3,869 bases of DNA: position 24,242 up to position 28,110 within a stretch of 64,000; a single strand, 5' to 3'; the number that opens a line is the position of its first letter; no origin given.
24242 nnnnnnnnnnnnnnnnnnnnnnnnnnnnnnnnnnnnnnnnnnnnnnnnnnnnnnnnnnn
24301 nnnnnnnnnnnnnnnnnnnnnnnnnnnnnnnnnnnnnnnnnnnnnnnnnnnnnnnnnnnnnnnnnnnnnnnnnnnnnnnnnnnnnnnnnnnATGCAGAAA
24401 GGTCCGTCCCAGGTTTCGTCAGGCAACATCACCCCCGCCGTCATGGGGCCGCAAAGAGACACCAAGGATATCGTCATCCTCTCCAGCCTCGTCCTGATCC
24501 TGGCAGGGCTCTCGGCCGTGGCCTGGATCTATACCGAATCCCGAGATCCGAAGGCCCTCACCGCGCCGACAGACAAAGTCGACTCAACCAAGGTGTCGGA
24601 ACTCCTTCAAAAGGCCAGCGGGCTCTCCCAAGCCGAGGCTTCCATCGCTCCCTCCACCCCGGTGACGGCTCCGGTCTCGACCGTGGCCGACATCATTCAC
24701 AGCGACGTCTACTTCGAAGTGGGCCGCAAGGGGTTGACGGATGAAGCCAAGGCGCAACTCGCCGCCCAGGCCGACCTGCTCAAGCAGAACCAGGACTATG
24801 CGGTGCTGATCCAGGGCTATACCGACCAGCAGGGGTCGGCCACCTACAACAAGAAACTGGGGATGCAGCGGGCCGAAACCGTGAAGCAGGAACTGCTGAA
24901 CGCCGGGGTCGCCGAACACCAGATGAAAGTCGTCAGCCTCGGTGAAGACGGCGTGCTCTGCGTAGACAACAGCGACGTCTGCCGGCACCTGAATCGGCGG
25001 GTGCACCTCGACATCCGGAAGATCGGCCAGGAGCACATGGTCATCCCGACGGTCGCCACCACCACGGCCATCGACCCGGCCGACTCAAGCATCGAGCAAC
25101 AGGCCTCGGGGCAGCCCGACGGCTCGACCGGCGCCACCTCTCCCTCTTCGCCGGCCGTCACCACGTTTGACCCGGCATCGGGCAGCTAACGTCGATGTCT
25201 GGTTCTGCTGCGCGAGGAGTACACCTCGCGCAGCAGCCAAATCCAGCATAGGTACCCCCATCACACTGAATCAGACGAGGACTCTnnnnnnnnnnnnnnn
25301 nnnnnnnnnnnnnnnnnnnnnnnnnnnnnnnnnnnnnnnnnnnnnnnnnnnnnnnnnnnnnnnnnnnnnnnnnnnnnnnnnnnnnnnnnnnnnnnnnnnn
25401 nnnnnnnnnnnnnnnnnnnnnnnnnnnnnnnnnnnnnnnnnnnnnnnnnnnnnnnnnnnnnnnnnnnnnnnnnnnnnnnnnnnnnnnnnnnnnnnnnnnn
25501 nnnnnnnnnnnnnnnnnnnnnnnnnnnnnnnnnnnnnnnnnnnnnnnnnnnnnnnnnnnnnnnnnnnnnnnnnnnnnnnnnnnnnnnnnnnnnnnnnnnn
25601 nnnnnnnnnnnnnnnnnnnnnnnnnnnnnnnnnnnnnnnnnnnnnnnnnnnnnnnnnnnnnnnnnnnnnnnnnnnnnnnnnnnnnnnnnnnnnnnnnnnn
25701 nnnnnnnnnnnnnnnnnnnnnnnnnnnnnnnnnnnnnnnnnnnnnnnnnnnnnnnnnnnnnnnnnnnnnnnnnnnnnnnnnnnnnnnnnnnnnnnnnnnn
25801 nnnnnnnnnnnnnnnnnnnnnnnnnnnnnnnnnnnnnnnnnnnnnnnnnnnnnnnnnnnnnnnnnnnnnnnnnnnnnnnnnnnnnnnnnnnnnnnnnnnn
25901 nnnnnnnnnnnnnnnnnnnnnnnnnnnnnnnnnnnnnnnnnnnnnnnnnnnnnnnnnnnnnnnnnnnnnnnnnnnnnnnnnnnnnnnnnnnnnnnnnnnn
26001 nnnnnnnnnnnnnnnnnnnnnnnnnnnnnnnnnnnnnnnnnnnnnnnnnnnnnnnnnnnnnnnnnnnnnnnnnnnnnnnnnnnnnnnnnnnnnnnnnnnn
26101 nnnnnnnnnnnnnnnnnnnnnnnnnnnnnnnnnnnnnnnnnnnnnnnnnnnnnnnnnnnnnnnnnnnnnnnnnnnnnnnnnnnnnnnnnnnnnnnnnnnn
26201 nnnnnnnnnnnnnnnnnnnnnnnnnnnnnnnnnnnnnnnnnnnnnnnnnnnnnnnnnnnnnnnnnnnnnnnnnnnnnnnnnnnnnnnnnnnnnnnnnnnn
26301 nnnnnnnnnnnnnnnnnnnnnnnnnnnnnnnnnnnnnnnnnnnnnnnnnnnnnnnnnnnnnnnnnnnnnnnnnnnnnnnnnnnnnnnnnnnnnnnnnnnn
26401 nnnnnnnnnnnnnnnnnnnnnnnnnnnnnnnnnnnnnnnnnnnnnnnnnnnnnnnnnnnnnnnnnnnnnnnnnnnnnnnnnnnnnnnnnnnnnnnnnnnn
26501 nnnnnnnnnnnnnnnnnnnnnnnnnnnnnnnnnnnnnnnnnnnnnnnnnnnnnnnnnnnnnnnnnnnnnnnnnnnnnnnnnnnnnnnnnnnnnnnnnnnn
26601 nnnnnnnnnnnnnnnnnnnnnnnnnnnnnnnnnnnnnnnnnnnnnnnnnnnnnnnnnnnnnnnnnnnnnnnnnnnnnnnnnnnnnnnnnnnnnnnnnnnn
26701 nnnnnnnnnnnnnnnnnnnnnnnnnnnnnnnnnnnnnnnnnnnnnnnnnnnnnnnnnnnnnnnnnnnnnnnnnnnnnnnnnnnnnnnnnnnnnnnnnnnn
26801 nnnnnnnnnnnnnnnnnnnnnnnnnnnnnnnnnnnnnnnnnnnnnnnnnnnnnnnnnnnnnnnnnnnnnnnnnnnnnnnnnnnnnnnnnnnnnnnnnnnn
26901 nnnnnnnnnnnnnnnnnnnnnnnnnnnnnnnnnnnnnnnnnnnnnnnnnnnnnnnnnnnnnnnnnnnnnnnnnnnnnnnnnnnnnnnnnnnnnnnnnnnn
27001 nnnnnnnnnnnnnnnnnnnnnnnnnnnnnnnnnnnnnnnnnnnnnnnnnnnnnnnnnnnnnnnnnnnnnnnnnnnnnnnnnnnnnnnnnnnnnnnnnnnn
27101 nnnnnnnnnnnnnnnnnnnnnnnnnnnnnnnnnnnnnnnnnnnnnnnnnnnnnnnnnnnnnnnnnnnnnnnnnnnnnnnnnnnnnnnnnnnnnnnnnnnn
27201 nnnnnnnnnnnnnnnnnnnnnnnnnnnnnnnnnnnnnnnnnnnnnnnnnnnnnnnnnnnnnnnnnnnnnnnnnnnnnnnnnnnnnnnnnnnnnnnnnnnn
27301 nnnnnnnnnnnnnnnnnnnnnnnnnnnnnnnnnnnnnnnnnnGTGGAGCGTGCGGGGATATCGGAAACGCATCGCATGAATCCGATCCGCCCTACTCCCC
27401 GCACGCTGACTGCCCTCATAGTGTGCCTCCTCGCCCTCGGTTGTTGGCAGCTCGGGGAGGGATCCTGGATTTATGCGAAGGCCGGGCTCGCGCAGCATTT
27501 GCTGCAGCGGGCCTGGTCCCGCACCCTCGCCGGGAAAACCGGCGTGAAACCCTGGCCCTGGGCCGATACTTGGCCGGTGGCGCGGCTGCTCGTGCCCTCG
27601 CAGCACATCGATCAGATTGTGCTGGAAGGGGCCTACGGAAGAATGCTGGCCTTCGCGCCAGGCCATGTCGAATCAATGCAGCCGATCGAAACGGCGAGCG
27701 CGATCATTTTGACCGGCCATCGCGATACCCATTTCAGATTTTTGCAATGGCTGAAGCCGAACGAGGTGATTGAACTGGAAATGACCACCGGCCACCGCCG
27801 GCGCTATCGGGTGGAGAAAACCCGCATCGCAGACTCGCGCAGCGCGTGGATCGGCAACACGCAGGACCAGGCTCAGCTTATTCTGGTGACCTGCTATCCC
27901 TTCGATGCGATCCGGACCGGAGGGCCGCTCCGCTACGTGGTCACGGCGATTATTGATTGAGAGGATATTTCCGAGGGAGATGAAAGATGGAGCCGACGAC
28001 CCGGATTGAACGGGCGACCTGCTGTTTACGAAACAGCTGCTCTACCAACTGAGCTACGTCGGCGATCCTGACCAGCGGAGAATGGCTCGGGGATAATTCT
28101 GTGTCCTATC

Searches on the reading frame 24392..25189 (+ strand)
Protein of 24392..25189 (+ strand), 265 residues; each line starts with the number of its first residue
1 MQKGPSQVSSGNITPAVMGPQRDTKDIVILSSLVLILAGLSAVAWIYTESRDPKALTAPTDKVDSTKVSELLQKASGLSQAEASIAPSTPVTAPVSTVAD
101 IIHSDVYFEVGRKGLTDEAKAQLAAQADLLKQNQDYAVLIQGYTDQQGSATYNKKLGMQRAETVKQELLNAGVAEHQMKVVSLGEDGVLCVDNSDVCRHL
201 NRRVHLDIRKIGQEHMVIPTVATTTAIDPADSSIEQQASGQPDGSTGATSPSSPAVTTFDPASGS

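Call 74: search_protein_families(library=pfam, proteins=[window:24392-25189:+], max_evalue=0.00001)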
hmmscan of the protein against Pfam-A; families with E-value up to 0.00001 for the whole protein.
window:24392-25189:+ (265 aa): 1 family
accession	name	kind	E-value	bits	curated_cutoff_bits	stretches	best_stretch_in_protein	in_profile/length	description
PF00691.25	OmpA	-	1.8e-18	67.1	27.2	1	107-196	1-92/98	OmpA family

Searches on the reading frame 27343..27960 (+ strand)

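Call 74: search_protein_families(library=pfam, proteins=[window:27343-27960:+], max_evalue=0.00001)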
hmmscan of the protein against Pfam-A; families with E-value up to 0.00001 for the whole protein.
window:27343-27960:+ (205 aa): 1 family
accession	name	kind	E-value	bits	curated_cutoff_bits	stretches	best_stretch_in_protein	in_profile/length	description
PF04203.18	Sortase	-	2.1e-21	76.4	26.6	1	83-202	2-122/125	Sortase domain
